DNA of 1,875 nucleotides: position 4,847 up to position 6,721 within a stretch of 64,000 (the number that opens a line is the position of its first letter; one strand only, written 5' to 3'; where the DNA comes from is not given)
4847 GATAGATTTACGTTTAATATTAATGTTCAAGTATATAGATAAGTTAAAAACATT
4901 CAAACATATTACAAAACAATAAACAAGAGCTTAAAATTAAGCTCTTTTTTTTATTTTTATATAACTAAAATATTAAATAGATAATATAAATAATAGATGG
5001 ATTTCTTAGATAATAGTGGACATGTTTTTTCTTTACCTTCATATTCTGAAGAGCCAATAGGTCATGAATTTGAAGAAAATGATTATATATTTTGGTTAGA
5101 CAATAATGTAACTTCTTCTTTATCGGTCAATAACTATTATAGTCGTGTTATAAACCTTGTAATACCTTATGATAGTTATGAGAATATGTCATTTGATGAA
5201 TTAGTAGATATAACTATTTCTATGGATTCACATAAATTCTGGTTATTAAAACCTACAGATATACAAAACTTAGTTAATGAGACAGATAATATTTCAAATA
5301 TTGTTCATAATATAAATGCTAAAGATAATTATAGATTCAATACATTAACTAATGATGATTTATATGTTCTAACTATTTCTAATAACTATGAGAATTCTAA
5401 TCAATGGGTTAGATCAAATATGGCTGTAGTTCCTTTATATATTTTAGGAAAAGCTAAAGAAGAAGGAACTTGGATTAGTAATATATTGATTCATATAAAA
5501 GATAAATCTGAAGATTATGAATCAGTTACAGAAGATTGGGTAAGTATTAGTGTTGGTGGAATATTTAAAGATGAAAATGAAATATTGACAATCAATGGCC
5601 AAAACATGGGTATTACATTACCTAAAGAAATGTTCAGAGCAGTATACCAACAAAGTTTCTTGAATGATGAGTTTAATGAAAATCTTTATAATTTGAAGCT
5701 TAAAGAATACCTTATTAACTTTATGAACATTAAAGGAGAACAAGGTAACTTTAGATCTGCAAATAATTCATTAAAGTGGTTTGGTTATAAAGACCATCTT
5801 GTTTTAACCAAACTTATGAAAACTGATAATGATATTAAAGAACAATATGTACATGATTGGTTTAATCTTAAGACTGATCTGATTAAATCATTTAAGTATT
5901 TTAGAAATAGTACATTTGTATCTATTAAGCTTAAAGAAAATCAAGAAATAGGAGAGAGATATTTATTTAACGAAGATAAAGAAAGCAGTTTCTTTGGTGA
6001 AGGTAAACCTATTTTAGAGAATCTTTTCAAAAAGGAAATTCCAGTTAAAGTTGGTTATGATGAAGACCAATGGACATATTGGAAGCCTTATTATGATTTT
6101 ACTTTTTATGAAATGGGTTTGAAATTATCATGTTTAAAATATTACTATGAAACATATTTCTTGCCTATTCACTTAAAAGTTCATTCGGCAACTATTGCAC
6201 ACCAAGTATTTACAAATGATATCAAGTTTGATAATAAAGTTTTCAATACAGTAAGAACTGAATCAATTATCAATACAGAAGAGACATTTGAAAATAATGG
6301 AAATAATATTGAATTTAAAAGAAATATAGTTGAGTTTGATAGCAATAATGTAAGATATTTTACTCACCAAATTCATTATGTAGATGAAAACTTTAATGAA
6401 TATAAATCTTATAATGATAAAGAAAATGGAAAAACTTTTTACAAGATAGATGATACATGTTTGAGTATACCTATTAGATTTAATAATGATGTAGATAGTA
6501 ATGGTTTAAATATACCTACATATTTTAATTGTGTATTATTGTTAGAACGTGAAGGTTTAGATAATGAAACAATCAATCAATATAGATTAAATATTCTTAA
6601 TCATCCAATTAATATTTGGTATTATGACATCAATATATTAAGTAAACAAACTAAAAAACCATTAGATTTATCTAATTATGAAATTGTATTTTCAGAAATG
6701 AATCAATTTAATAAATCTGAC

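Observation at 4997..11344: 6.3-kb ORF encoding a 2115-aa low-complexity giant protein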

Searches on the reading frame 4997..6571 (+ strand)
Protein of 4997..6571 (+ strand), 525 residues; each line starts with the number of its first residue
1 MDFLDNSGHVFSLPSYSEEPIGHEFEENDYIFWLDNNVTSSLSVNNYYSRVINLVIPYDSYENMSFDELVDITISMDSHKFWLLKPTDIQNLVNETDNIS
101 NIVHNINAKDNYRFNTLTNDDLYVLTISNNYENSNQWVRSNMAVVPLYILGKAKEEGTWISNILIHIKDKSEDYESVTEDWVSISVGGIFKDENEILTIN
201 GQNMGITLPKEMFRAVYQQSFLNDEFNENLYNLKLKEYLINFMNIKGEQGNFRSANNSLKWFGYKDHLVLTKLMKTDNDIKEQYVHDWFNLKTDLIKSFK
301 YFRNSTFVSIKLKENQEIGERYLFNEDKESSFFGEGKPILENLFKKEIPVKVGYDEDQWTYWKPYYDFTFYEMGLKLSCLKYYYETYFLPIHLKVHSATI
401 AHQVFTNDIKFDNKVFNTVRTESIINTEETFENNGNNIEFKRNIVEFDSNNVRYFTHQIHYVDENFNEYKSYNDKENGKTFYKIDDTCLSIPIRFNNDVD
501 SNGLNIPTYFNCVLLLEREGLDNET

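Call 53: search_solved_structures(query=A4, max_evalue=10)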
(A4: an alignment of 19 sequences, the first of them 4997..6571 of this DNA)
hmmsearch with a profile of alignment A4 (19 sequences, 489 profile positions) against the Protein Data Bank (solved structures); distinct sequences matched with E-value up to 10: 0.

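Call 58: search_protein_representatives(alignment_id=A4)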
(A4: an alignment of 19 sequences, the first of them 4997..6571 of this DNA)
Query: 19 sequences, 489 profile positions. Proteins with E-value up to 0.001 (for the whole library): 547; up to 1e-10: 454; up to 1e-30: 179. The best 150 are listed.
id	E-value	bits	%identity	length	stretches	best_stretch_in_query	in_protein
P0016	4.4e-208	708.8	-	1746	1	1-488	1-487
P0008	1.2e-206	704.1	-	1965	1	1-488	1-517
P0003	7.2e-201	685.0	-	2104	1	1-487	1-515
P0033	4.1e-200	682.5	-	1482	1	1-488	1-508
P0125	4.7e-198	675.7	-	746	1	1-487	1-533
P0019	9.9e-196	668.0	-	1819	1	1-488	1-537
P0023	4.5e-194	662.6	-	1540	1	1-487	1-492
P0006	1.7e-193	660.6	-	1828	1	1-487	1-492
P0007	3.8e-193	659.5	-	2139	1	1-486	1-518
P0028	8.2e-193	658.4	-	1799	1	1-488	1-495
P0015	4.3e-192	656.0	-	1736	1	1-486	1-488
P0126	2.1e-191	653.8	-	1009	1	1-488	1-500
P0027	1.2e-188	644.7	-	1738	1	1-486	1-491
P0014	2.4e-187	640.4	-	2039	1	1-488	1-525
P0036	3.0e-185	633.5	-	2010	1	1-488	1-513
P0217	1.2e-65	239.0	-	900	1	1-485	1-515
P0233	2.7e-38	148.8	-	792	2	28-311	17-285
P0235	2.2e-37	145.8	-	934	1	28-443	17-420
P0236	9.3e-37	143.7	-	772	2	28-314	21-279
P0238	8.9e-35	137.2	-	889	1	27-422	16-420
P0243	1.2e-33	133.5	-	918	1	28-417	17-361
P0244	1.6e-33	133.0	-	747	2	24-317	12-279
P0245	1.9e-33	132.8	-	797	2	28-317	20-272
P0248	2.9e-33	132.2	-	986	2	15-321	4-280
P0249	3.0e-33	132.1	-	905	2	22-303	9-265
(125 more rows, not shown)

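Call 59: search_protein_families(library=phrogs, proteins=[P0233, P0235, P0236, P0238, P0243, P0244, P0245, P0248, P0249, P0217], max_evalue=0.001)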
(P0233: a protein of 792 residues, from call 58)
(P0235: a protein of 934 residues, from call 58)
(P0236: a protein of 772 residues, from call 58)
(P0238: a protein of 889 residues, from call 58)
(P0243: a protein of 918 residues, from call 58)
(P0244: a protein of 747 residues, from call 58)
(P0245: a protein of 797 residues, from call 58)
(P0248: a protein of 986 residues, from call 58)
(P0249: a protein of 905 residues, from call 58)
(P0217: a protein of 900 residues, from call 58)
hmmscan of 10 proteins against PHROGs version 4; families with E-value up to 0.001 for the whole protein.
P0233 (792 aa): 1 family
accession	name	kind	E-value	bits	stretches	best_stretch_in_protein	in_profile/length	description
phrog_28177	-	unknown function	5.5e-21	75.5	1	28-327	31-310/1016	-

P0235 (934 aa): 1 family
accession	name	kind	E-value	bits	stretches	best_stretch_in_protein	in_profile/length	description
phrog_28177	-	unknown function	6.4e-17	62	1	151-303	129-281/1016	-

P0236 (772 aa): 1 family
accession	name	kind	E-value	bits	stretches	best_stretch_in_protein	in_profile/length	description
phrog_28177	-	unknown function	7.1e-24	85.1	1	100-320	91-311/1016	-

P0238 (889 aa): 1 family
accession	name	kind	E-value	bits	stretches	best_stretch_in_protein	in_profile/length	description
phrog_28177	-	unknown function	1.4e-15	57.6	1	133-269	131-265/1016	-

P0243 (918 aa): 1 family
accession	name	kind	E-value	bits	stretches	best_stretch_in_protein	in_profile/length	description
phrog_28177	-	unknown function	1.5e-15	57.5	1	131-375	132-349/1016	-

P0244 (747 aa): 1 family
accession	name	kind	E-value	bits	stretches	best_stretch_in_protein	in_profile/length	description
phrog_28177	-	unknown function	1.8e-14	53.9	1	132-321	131-311/1016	-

P0245 (797 aa): 1 family
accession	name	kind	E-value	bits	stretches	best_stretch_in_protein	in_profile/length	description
phrog_28177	-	unknown function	4.9e-20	72.4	1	130-349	134-342/1016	-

P0248 (986 aa): 1 family
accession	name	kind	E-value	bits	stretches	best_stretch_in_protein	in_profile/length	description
phrog_28177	-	unknown function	6.1e-18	65.4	1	124-280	121-278/1016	-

P0249 (905 aa): 1 family
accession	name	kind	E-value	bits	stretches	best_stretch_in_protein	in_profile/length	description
phrog_28177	-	unknown function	3.1e-21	76.3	1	27-316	31-310/1016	-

P0217 (900 aa): 0 families

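Call 60: search_protein_families(library=pfam, proteins=[P0233, P0235, P0236, P0238, P0243, P0244, P0245, P0248, P0249, P0217], max_evalue=0.01)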
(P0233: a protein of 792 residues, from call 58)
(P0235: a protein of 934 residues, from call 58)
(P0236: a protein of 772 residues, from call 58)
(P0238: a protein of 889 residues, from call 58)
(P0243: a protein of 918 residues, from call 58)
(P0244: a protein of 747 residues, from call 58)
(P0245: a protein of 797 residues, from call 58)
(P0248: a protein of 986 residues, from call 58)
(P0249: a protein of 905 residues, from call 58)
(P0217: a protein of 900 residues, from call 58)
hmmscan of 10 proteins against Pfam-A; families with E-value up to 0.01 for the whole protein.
P0233 (792 aa): 0 families

P0235 (934 aa): 0 families

P0236 (772 aa): 0 families

P0238 (889 aa): 0 families

P0243 (918 aa): 0 families

P0244 (747 aa): 0 families

P0245 (797 aa): 0 families

P0248 (986 aa): 0 families

P0249 (905 aa): 0 families

P0217 (900 aa): 0 families

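Call 61: search_dna_similar(collection=phages, query=P0236, mode=protein, max_evalue=0.001, max_rows=30)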
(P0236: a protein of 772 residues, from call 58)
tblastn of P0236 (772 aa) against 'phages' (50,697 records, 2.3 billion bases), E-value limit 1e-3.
Records with a match: 12; places in all: 12; records where one place covers at least 80% of the query: 0.
Best place of each record, by identity: <60% 12.
By first word of the organism name: Tenacibaculum 5; uncultured 3; Chryseobacterium 2; Sphingomonas 2.
By host as written in the record: - 3; Tenacibaculum maritimum 3; Chryseobacterium indologenes MA9 2; Sphingomonas paucimobilis, Felix d'Herelle Reference Center for Phages host ... 2; Tenacibaculum sp. 2.
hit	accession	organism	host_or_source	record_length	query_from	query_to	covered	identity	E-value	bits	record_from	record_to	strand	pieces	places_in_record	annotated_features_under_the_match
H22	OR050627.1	Chryseobacterium phage MA9V-1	Chryseobacterium indologenes MA9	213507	32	328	38%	23.7%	7e-5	53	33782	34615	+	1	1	hypothetical protein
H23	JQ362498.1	Sphingomonas phage PAU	Sphingomonas paucimobilis, Felix ...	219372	115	319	27%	29.5%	4e-13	80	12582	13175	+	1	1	21: gp21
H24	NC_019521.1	Sphingomonas phage PAU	Sphingomonas paucimobilis, Felix ...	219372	115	319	27%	29.5%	4e-13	80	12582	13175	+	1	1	21: gp21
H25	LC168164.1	Tenacibaculum phage pT24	Tenacibaculum sp.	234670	87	319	30%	24.4%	7e-12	76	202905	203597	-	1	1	hypothetical protein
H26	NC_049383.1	Tenacibaculum phage pT24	Tenacibaculum sp.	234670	87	319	30%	24.4%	7e-12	76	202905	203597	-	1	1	hypothetical protein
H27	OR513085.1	Chryseobacterium phage MA9V-2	Chryseobacterium indologenes MA9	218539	103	328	29%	25.0%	3e-5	54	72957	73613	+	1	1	hypothetical protein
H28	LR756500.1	uncultured phage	metagenomic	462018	145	329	24%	27.7%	6e-8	63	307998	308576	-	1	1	record has no annotation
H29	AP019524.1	Tenacibaculum phage PTm1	Tenacibaculum maritimum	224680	119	324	27%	24.5%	1e-7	62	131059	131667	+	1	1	hypothetical protein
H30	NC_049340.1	Tenacibaculum phage PTm1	Tenacibaculum maritimum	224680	119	324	27%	24.5%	1e-7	62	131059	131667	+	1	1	hypothetical protein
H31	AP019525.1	Tenacibaculum phage PTm5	Tenacibaculum maritimum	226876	119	324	27%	24.5%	1e-7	62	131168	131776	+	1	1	hypothetical protein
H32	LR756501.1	uncultured phage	metagenomic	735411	157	219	8%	42.9%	9e-4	49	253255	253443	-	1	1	record has no annotation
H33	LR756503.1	uncultured phage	metagenomic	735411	157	219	8%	42.9%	9e-4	49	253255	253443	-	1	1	record has no annotation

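Call 62: get_annotated_region(hit=H24, flank=9000)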
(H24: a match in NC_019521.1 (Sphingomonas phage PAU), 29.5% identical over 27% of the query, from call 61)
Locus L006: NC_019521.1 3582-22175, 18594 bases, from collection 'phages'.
description: Sphingomonas phage PAU, complete genome.
organism: Sphingomonas phage PAU (NCBI taxid 1150991)
taxonomy: Viruses; Duplodnaviria; Heunggongvirae; Uroviricota; Caudoviricetes
host: Sphingomonas paucimobilis, Felix d'Herelle Reference Center for Phages host #1398; source: silkworms; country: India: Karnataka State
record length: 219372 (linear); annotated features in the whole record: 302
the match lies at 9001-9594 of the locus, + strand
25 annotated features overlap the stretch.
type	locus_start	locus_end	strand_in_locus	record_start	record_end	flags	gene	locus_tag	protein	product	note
CDS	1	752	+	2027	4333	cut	9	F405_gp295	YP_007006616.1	gp9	capsid decoration protein (banana)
CDS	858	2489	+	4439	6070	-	10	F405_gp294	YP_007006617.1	gp10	internal capsid vertex protein (mango) subunit 1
CDS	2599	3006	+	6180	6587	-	11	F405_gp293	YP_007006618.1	gp11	-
CDS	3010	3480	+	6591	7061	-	12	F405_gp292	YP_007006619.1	gp12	-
CDS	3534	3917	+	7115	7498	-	13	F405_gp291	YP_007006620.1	gp13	-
CDS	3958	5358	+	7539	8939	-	14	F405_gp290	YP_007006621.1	gp14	-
CDS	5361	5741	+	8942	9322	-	15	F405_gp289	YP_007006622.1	gp15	-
CDS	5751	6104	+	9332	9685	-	16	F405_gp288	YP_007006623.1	gp16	-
CDS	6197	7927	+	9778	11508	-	17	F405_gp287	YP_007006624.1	gp17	-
CDS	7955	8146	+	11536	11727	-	18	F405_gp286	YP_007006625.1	gp18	-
CDS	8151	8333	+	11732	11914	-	19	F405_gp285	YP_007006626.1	gp19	-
CDS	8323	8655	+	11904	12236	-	20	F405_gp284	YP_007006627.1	gp20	-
CDS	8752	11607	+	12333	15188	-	21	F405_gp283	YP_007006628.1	gp21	-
CDS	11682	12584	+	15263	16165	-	22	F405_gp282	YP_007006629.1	gp22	-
CDS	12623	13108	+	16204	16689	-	23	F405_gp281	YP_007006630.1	gp23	-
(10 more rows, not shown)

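Call 63: get_annotated_region(hit=H30, flank=9000)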
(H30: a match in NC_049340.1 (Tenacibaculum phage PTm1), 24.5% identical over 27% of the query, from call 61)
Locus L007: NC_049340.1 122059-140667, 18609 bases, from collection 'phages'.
description: Tenacibaculum phage PTm1 DNA, complete genome.
organism: Tenacibaculum phage PTm1 (NCBI taxid 2547425)
taxonomy: Viruses; Duplodnaviria; Heunggongvirae; Uroviricota; Caudoviricetes; Shirahamavirus; Shirahamavirus PTm1
host: Tenacibaculum maritimum; source: seawater; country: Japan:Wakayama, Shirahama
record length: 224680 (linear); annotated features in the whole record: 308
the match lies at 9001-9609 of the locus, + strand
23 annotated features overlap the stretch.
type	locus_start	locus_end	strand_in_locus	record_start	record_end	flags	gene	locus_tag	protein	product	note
CDS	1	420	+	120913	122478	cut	-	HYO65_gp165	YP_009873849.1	guanylyltransferase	PTm1_ORF-165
CDS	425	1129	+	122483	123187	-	-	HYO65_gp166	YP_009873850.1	histidine phosphatase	PTm1_ORF-166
CDS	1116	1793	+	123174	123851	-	-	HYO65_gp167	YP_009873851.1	thymidylate synthase and pyrimidine hydroxymethylase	PTm1_ORF-167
CDS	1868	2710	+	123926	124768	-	-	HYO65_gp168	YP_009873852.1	hypothetical protein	PTm1_ORF-168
CDS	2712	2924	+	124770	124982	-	-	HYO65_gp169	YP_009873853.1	hypothetical protein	PTm1_ORF-169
CDS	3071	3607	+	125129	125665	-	-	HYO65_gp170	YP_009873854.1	hypothetical protein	PTm1_ORF-170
CDS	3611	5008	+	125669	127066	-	-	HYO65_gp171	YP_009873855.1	hypothetical protein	PTm1_ORF-171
CDS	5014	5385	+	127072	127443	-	-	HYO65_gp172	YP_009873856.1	hypothetical protein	PTm1_ORF-172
CDS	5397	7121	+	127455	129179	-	-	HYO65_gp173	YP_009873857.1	baseplate wedge subunit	PTm1_ORF-173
CDS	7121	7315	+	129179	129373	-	-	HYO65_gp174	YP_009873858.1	hypothetical protein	PTm1_ORF-174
CDS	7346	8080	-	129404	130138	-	-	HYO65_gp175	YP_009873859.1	hypothetical protein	PTm1_ORF-175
CDS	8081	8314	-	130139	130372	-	-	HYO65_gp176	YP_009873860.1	hypothetical protein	PTm1_ORF-176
CDS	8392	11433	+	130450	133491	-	-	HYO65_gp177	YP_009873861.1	hypothetical protein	PTm1_ORF-177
CDS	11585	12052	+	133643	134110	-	-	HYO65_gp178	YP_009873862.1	hypothetical protein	PTm1_ORF-178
CDS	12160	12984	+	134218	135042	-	-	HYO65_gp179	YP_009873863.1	hypothetical protein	PTm1_ORF-179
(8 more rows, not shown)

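Call 64: get_annotated_region(hit=H27, flank=9000)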
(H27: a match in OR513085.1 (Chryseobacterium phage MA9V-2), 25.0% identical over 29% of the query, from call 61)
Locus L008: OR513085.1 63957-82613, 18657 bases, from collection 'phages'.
description: Chryseobacterium phage MA9V-2, complete genome.
organism: Chryseobacterium phage MA9V-2 (NCBI taxid 3076797)
taxonomy: Viruses; Duplodnaviria; Heunggongvirae; Uroviricota; Caudoviricetes
host: Chryseobacterium indologenes MA9; source: Medical sewage; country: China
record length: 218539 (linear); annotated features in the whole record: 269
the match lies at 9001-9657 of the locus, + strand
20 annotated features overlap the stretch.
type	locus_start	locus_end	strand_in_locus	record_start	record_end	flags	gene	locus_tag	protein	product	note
CDS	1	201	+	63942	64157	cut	-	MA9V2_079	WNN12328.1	hypothetical protein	-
CDS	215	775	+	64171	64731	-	-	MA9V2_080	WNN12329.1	CYTH domain-containing protein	-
CDS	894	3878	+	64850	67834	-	-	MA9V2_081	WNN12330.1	hypothetical protein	-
CDS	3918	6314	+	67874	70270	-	-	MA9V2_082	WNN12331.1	hypothetical protein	-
CDS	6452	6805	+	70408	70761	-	-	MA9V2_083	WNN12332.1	hypothetical protein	-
CDS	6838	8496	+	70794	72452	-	-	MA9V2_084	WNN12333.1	hypothetical protein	-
CDS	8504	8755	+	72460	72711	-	-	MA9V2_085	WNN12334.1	hypothetical protein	-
CDS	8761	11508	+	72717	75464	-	-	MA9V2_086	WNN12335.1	hypothetical protein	-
CDS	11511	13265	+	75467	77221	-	-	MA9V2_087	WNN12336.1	neck protein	-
CDS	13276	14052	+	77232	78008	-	-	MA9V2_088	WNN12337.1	hypothetical protein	-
CDS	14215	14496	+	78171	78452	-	-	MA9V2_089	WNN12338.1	hypothetical protein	-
CDS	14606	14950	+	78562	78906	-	-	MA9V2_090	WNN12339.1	hypothetical protein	-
CDS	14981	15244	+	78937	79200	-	-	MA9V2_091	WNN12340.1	hypothetical protein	-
CDS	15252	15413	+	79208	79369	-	-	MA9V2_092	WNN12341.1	hypothetical protein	-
CDS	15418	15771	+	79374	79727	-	-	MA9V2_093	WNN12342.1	hypothetical protein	-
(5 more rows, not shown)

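Call 68: search_protein_families(library=pfam, proteins=[L007:5397-7118:+, L007:8392-11430:+, L006:6197-7924:+, L006:8752-11604:+, L008:6838-8493:+, L008:8761-11505:+, L007:3611-5005:+, L007:5014-5382:+], max_evalue=0.01)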
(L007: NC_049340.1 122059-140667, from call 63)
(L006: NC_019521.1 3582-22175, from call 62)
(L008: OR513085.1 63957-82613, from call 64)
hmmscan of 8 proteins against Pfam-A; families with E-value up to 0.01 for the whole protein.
L007:5397-7118:+ (574 aa): 0 families

L007:8392-11430:+ (1013 aa): 0 families

L006:6197-7924:+ (576 aa): 0 families

L006:8752-11604:+ (951 aa): 1 family
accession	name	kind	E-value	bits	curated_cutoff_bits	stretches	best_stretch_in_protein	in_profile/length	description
PF19404.4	DUF5977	-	1.3e-19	71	25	1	885-948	1-64/65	Family of unknown function (DUF5977)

L008:6838-8493:+ (552 aa): 0 families

L008:8761-11505:+ (915 aa): 0 families

L007:3611-5005:+ (465 aa): 0 families

L007:5014-5382:+ (123 aa): 0 families

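Call 73: search_solved_structures(query=L007:5397-7118:+, max_evalue=10)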
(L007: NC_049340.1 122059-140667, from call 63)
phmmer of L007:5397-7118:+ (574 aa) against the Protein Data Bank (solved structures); distinct sequences matched with E-value up to 10: 9.
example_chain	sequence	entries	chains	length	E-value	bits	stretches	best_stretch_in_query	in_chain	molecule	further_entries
9ay5_Y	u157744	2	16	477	8.2e-08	35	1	47-313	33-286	BplA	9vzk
3pqs_A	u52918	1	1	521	0.12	14.6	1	203-300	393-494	transferrin-binding protein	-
4o3y_A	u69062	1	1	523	0.12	14.6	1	203-300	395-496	Outer membrane protein; transferrin-binding protein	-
4o49_A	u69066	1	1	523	0.12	14.6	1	203-300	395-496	Outer membrane protein; transferrin-binding protein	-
4o3z_A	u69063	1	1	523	0.12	14.6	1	203-300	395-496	Outer membrane protein; transferrin-binding protein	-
6hwr_D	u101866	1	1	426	1.7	10.8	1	177-256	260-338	Fe(3+)-Zn(2+) purple acid phosphatase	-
2qfp_A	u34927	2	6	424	1.9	10.7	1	177-256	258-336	Purple acid phosphatase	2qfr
4dhl_A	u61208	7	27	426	1.9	10.6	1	177-256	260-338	Purple acid phosphatase | Fe(3+)-Zn(2+) purple acid phosphatase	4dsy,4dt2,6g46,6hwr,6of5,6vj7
8brn_A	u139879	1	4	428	2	10.6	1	177-256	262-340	Fe(3+)-Zn(2+) purple acid phosphatase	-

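Call 93: search_protein_families(library=phrogs, proteins=[L007:5397-7118:+, L007:3611-5005:+], max_evalue=0.001)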
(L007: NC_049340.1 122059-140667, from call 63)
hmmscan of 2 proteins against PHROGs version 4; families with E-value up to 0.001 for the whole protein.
L007:5397-7118:+ (574 aa): 2 families
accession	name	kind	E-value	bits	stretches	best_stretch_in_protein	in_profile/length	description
phrog_219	-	tail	9e-22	78.4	1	50-437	39-423/598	baseplate wedge subunit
phrog_1369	-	tail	3.3e-13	50.2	1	50-314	32-285/489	baseplate protein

L007:3611-5005:+ (465 aa): 0 families
